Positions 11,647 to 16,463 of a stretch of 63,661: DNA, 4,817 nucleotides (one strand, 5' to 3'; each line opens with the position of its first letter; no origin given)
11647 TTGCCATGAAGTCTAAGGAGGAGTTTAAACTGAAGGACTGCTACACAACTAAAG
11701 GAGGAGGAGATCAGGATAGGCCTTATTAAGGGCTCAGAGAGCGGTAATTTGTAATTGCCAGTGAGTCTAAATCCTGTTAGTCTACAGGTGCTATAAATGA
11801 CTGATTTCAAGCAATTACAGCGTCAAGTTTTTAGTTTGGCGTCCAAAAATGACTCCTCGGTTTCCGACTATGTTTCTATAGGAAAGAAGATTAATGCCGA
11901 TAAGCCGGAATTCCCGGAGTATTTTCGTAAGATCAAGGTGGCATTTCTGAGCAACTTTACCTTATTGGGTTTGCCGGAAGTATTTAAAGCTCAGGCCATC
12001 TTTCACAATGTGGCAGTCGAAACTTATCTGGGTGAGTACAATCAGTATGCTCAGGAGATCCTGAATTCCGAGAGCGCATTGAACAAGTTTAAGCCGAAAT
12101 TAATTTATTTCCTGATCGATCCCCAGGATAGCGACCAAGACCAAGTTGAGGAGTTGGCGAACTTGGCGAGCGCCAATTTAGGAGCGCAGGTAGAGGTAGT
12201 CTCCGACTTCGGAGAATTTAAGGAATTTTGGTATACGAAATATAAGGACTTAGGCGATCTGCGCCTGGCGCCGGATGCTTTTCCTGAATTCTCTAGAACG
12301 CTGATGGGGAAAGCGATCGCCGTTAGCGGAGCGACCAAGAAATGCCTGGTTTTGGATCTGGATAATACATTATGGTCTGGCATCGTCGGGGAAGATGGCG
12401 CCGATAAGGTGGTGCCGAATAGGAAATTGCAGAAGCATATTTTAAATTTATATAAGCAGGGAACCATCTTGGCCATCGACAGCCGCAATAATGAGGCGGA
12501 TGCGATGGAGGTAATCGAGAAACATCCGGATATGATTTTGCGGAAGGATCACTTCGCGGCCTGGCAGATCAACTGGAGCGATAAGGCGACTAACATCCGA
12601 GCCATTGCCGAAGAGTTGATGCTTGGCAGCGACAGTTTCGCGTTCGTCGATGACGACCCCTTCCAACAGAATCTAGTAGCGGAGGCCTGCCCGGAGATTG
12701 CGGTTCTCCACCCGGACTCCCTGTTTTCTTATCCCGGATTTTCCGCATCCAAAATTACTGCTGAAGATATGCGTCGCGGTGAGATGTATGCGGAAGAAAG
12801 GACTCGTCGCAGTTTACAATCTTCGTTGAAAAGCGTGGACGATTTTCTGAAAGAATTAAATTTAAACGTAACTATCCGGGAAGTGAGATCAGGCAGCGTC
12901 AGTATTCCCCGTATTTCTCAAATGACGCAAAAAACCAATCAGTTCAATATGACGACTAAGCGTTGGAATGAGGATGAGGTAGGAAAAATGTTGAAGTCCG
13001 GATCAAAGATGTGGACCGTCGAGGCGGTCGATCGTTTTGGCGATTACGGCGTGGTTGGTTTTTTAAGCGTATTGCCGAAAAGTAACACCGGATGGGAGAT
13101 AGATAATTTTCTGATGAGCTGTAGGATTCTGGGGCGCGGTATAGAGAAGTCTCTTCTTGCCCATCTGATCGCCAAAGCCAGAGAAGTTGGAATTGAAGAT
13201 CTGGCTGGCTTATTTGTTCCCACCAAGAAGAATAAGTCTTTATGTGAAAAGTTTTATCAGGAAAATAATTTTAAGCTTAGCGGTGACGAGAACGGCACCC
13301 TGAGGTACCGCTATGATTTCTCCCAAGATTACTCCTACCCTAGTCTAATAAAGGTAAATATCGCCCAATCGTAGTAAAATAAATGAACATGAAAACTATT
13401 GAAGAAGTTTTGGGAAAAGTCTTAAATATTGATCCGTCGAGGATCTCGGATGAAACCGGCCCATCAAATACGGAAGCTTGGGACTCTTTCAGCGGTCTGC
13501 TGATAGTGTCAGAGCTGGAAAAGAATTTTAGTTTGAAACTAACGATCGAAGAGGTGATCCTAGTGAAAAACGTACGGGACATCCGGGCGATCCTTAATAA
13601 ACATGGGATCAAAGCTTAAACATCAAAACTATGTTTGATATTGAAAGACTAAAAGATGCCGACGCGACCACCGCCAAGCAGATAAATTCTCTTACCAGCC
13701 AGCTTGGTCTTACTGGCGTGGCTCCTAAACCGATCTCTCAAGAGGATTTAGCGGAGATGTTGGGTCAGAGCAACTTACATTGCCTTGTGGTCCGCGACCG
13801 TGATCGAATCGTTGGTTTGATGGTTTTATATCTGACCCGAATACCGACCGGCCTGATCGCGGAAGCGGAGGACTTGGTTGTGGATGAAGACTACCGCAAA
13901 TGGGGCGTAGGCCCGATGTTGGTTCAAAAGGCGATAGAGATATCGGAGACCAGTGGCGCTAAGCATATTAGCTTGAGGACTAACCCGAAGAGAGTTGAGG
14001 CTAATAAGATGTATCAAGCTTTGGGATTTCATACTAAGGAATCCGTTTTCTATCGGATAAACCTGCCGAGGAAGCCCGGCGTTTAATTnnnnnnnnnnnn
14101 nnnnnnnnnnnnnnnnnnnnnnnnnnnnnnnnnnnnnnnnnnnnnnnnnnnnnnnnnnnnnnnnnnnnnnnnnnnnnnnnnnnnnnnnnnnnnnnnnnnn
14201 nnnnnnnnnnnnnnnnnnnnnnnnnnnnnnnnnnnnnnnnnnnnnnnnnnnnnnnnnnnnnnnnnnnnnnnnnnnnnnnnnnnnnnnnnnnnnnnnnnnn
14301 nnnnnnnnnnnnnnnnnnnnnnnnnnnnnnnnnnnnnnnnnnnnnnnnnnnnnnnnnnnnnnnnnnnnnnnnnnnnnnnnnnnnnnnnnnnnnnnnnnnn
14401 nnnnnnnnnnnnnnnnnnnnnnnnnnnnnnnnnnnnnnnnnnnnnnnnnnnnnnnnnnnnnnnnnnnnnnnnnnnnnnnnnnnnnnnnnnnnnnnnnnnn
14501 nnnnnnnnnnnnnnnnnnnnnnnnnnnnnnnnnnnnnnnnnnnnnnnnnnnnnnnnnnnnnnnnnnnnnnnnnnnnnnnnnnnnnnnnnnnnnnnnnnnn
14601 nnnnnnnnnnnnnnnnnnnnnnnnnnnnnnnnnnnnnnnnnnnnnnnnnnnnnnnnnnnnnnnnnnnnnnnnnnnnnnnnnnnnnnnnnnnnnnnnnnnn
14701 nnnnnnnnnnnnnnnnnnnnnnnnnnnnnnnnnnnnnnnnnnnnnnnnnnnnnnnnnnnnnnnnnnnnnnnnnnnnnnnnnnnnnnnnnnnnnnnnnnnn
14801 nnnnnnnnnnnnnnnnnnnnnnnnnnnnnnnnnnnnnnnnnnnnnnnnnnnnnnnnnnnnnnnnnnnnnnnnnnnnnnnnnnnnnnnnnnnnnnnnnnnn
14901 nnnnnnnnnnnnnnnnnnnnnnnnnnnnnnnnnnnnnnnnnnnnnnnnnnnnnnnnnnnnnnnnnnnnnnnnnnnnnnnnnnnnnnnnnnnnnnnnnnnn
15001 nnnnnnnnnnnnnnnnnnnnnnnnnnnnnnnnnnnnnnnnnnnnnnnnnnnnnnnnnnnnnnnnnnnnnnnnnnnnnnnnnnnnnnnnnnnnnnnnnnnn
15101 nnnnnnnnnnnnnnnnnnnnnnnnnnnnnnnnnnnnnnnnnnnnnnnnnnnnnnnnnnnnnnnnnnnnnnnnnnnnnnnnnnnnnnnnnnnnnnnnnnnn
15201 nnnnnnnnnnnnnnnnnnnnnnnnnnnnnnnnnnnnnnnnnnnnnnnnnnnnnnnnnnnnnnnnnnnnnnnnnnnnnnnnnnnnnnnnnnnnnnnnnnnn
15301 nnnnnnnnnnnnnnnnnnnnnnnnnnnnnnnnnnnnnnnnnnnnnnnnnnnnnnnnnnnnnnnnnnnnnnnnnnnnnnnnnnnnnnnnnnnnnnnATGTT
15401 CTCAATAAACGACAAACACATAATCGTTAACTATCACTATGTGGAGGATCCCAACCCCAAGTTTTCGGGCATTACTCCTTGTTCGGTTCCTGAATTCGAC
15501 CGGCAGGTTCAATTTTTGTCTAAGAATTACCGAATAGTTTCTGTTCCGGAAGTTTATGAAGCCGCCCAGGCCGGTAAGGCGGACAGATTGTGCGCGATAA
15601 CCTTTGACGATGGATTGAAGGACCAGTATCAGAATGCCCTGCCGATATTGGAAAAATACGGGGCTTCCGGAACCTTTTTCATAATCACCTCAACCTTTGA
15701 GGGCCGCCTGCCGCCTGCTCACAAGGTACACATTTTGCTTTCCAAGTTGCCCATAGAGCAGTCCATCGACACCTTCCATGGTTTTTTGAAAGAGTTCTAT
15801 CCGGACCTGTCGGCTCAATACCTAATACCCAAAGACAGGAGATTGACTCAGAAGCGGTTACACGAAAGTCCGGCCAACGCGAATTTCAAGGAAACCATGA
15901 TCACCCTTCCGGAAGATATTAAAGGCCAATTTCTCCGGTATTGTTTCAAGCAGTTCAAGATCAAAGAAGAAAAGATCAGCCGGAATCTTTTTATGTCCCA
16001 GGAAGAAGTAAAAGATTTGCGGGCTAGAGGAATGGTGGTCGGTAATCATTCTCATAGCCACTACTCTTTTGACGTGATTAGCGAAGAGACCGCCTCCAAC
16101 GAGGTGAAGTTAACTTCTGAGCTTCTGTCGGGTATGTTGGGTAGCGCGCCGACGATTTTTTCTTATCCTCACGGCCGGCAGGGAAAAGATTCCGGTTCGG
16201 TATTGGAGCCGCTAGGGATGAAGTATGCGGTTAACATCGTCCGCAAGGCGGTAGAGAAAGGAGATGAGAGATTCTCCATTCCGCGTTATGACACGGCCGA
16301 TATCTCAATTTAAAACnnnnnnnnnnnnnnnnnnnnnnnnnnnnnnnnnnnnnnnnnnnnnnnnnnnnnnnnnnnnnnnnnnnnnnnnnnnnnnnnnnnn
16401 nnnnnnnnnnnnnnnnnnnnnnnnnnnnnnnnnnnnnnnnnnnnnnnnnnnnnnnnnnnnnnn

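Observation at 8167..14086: Two carrier-protein arms (DltA-like/CP1 and FkbH-like/CP2) with a dedicated AcpS but no DltB/DltD: a candidate new glycan acylation system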

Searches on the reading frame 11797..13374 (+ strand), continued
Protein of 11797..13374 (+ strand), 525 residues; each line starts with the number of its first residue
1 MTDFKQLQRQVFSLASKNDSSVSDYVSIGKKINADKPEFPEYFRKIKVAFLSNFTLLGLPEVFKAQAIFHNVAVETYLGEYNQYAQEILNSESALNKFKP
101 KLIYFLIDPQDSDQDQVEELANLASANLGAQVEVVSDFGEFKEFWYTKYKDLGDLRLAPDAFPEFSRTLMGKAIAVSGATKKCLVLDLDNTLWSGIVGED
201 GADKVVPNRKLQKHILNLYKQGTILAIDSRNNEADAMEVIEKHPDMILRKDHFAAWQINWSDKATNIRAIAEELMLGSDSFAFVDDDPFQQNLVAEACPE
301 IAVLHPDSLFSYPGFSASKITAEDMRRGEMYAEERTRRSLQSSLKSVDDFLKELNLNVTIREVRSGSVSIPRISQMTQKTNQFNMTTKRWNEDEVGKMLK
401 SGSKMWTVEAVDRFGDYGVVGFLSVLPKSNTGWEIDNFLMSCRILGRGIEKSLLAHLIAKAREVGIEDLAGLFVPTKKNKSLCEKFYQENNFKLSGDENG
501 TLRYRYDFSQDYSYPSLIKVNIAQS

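Call 86: fold_search(model_id=the predicted structure, library=pdb)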
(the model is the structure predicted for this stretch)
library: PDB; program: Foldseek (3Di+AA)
matches with E <= 10: 1494; with E <= 0.001: 337
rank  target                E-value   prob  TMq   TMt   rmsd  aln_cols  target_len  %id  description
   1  3slr                  1.6e-23  1.00  0.43  0.58   8.1       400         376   24  Crystal structure of N-terminal part of the protein BF1531 from Bacteroides fragilis containing phosphatase domain compl (released 2011-07-20)
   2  9mto_A                6.3e-08  1.00  0.23  0.76   3.8       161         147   22  Crystal structure of acetyltransferase CBU0801 from Coxiella burnetii (released 2025-01-22)
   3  3d2p_A                3.3e-07  1.00  0.22  0.26  20.9       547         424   13  Crystal structure of N-acetylglutamate synthase from Neisseria gonorrhoeae complexed with coenzyme A and L-arginine (released 2008-12-23)
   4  2r8v                  6.5e-07  1.00  0.23  0.28  22.8       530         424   12  Native structure of N-acetylglutamate synthase from Neisseria gonorrhoeae (released 2008-01-15)
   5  1y9k_A                7.7e-07  1.00  0.22  0.70   4.2       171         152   16  IAA acetyltransferase from Bacillus cereus ATCC 14579 (released 2005-02-01)
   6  9mto_B                9.2e-07  1.00  0.23  0.77   3.7       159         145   23  Crystal structure of acetyltransferase CBU0801 from Coxiella burnetii (released 2025-01-22)
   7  7kx3_A                1.2e-06  1.00  0.23  0.62   4.9       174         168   14  SpeG Spermidine N-acetyltransferase F149G mutant from Vibrio cholerae (released 2020-12-16)
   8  1y9k_C                1.2e-06  1.00  0.21  0.68   4.6       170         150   16  IAA acetyltransferase from Bacillus cereus ATCC 14579 (released 2005-02-01)
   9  1y9k_B                1.3e-06  1.00  0.21  0.66   4.6       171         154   15  IAA acetyltransferase from Bacillus cereus ATCC 14579 (released 2005-02-01)
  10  4pv6_I                1.3e-06  1.00  0.21  0.67   4.3       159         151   17  Crystal Structure Analysis of Ard1 from Thermoplasma volcanium (released 2015-01-21)
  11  4pv6_F                1.4e-06  1.00  0.22  0.68   4.1       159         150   16  Crystal Structure Analysis of Ard1 from Thermoplasma volcanium (released 2015-01-21)
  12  1y9k_D                1.5e-06  1.00  0.21  0.66   4.8       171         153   16  IAA acetyltransferase from Bacillus cereus ATCC 14579 (released 2005-02-01)
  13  7kx3_C                1.6e-06  1.00  0.23  0.63   4.8       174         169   14  SpeG Spermidine N-acetyltransferase F149G mutant from Vibrio cholerae (released 2020-12-16)
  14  4zm6_A                1.6e-06  1.00  0.24  0.15  22.7       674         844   11  A unique GCN5-related glucosamine N-acetyltransferase region exist in the fungal multi-domain GH3 beta-N-acetylglucosa (released 2015-12-09)
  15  4pv6_B                2.1e-06  1.00  0.21  0.68   4.2       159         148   17  Crystal Structure Analysis of Ard1 from Thermoplasma volcanium (released 2015-01-21)
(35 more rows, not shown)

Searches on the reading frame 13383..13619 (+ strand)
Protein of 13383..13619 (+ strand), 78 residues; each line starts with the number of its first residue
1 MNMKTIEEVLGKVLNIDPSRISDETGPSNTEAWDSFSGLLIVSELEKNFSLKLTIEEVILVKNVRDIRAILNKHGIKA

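Call 3: search_protein_families(library=pfam, proteins=[window:13383-13619:+], max_evalue=0.01)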
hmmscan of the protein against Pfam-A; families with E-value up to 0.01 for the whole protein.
window:13383-13619:+ (78 aa): 1 family
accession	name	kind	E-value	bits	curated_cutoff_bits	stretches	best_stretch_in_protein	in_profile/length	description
PF00550.31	PP-binding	-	0.00015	22.4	20.8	1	5-67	2-63/67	Phosphopantetheine attachment site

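Call 4: search_protein_families(library=ncbifam, proteins=[window:13383-13619:+], max_evalue=0.01)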
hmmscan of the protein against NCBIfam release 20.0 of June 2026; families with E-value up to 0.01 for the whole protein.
window:13383-13619:+ (78 aa): 1 family
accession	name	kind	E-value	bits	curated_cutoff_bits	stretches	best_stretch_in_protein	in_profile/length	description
NF002147.0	PRK00982.1-1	equivalog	0.0061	16.4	84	1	5-73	11-79/83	acyl carrier protein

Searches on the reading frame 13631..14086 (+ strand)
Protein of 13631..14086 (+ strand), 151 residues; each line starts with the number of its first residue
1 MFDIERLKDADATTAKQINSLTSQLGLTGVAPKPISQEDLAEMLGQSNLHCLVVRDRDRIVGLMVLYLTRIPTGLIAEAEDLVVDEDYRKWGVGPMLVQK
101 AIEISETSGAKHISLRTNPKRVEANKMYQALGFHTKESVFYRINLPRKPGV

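Call 3: search_protein_families(library=pfam, proteins=[window:13631-14086:+], max_evalue=0.01)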
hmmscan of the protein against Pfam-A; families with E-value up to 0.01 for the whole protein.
window:13631-14086:+ (151 aa): 4 families
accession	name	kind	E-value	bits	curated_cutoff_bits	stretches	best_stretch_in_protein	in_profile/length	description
PF00583.31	Acetyltransf_1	-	2.3e-13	50.9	20.7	1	37-133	18-116/116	Acetyltransferase (GNAT) family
PF13508.13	Acetyltransf_7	-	1.6e-11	44.8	27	1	49-134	3-83/84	Acetyltransferase (GNAT) domain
PF13673.13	Acetyltransf_10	-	5e-11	43.1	23.6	1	33-142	15-116/128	Acetyltransferase (GNAT) domain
PF08445.16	FR47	-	0.0028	18.1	22.1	1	82-136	27-80/86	FR47-like protein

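Call 4: search_protein_families(library=ncbifam, proteins=[window:13631-14086:+], max_evalue=0.01)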
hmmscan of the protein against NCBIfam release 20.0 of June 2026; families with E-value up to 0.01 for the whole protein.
window:13631-14086:+ (151 aa): 20 families
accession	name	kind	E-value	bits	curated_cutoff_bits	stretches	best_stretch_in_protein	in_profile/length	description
TIGR01575.1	rimI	equivalog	2.3e-08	34.3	86.4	1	33-136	16-115/132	ribosomal protein S18-alanine N-acetyltransferase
TIGR03448.1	mycothiol_MshD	equivalog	2.4e-08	33.6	163.1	2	11-103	7-98/294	mycothiol synthase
NF005840.0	PRK07757.1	equivalog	2e-06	27.8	154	1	10-118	8-108/153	N-acetyltransferase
NF002959.0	PRK03624.1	equivalog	3.2e-06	26.9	124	1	77-141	73-137/147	GNAT family acetyltransferase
NF007807.0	PRK10514.1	equivalog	4.9e-06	26.5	134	1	39-135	42-124/147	acetyltransferase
NF043067.1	AAC_6p_group_E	equivalog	1.2e-05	25.2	140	1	37-141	26-135/140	aminoglycoside 6'-N-acetyltransferase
NF033083.0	AAC_3_I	equivalog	1.3e-05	25.4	200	1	5-134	2-135/145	AAC(3)-I family aminoglycoside N-acetyltransferase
NF007530.0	PRK10146.1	equivalog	6.8e-05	23.1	142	1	41-136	39-136/144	aminoalkylphosphonate N-acetyltransferase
NF040503.1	resist_ArsN1a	equivalog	9.3e-05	22.2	170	1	33-134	30-134/159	arsinothricin resistance N-acetyltransferase ArsN1 family A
NF053587.1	SpmdActasePaiA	equivalog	0.00026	20.8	250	1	78-137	92-152/172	spermidine/spermine N(1)-acetyltransferase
NF000224.3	AAC_6p_Acine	exception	0.00059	19.9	225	1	72-141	71-140/146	AAC(6')-Ighjkrstuvwx family aminoglycoside N-acetyltransferase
NF000140.3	AAC_6p_Salmo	exception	0.0008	19.7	270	1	77-142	76-142/145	cryptic aminoglycoside N-acetyltransferase AAC(6')-Iy/Iaa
NF008212.0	PRK10975.1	equivalog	0.0014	18.5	219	1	45-138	134-225/232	dTDP-4-amino-4,6-dideoxy-D-galactose acyltransferase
NF000360.1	sat4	exception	0.0016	18.6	380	1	75-135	95-155/180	streptothricin N-acetyltransferase Sat4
NF041716.1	HxA_phane_GNAT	equivalog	0.0021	18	250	1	15-143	16-151/152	cyclophane-containing RiPP N-acetyltransferase HaaN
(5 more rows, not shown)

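Call 70: find_related_loci(query=A3, collection=metagenome_contigs, flank=8000)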
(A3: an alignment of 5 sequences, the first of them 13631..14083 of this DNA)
Query A3 (151 aa) in metagenome_contigs; peptide patterns used: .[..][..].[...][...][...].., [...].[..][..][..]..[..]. (x = any residue, [..] = any of these).
600 stretches matched a pattern (row limit reached: there are more); 394 encode a relative of the query (tblastn E <= 1e-3); the best 80 are kept; 80 distinct loci.
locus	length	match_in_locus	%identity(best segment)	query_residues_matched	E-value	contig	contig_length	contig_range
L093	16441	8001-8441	64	1-147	5e-65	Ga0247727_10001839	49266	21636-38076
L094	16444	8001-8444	55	1-148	3e-54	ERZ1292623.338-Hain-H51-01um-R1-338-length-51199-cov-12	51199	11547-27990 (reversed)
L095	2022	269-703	57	1-145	1e-53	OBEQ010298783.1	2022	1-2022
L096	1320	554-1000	49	1-145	1e-47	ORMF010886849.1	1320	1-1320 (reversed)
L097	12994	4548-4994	46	1-145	6e-44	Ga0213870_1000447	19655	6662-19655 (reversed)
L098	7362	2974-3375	50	17-145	1e-42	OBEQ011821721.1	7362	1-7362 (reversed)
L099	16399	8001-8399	50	18-145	1e-40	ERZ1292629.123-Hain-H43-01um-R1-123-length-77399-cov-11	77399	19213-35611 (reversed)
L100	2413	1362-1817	44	1-148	2e-37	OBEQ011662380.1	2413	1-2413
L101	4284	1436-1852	39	3-143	8e-28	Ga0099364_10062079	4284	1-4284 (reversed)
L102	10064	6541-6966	39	1-145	1e-26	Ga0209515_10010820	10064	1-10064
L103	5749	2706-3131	38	1-145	3e-26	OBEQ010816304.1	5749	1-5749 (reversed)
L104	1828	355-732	40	18-146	6e-26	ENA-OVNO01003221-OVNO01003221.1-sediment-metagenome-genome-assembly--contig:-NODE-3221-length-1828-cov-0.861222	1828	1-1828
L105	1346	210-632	37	1-145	8e-26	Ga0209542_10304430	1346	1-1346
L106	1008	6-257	56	65-148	3e-26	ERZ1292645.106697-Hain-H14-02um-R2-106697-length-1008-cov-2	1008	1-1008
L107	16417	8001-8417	39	1-142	3e-25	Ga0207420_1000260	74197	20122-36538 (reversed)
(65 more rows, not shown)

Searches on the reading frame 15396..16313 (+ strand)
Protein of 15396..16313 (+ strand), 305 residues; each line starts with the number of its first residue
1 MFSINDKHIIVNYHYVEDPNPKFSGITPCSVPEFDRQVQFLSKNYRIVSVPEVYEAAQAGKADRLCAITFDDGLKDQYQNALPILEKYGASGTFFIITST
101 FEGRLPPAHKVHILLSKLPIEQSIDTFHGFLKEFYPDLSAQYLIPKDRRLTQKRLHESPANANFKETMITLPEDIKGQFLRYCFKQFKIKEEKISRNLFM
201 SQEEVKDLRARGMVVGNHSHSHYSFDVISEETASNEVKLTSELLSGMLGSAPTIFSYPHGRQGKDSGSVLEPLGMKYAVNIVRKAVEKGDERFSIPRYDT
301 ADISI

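Call 6: search_protein_families(library=pfam, proteins=[window:15396-16313:+], max_evalue=0.001)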
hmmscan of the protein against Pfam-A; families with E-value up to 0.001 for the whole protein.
window:15396-16313:+ (305 aa): 1 family
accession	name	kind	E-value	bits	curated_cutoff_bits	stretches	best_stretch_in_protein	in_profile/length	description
PF01522.26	Polysacc_deac_1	-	5.5e-23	81.7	23.1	2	197-277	47-123/124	Polysaccharide deacetylase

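Call 47: search_protein_families(library=ncbifam, proteins=[window:15396-16313:+], max_evalue=0.00001)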
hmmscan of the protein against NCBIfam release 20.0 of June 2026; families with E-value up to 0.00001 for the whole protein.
window:15396-16313:+ (305 aa): 8 families
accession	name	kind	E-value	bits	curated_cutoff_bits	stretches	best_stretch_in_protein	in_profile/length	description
TIGR03938.2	deacetyl_PgaB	equivalog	7.3e-15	54.3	321.9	1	8-99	3-99/621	poly-beta-1,6-N-acetyl-D-glucosamine N-deacetylase PgaB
NF045820.1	PgAcgDacpgdA_Strep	equivalog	1.5e-12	47.1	800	0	122-265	229-373/463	peptidoglycan-N-acetylglucosamine deacetylase PgdA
TIGR02764.1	spore_ybaN_pdaB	equivalog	8.8e-12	45.2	237.4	1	202-276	48-122/191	polysaccharide deacetylase family sporulation protein PdaB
TIGR03933.1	PIA_icaB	equivalog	3.1e-11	43.3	248.35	0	32-100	38-108/245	intercellular adhesin biosynthesis polysaccharide N-deacetylase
NF045821.1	PgAcgDacpgdA1_Bac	equivalog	5.1e-10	38.7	400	1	203-261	131-189/282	peptidoglycan-N-acetylglucosamine deacetylase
NF011177.0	PRK14582.1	equivalog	1.9e-07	29.7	923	0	6-90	47-133/671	poly-beta-1,6-N-acetyl-D-glucosamine N-deacetylase PgaB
NF045822.1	PgAcgDacpgdA2_Bac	equivalog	7.5e-07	28.7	400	0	35-99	42-105/274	peptidoglycan-N-acetylglucosamine deacetylase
TIGR02884.1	spore_pdaA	equivalog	5.8e-06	26.2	298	0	202-274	79-152/224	delta-lactam-biosynthetic de-N-acetylase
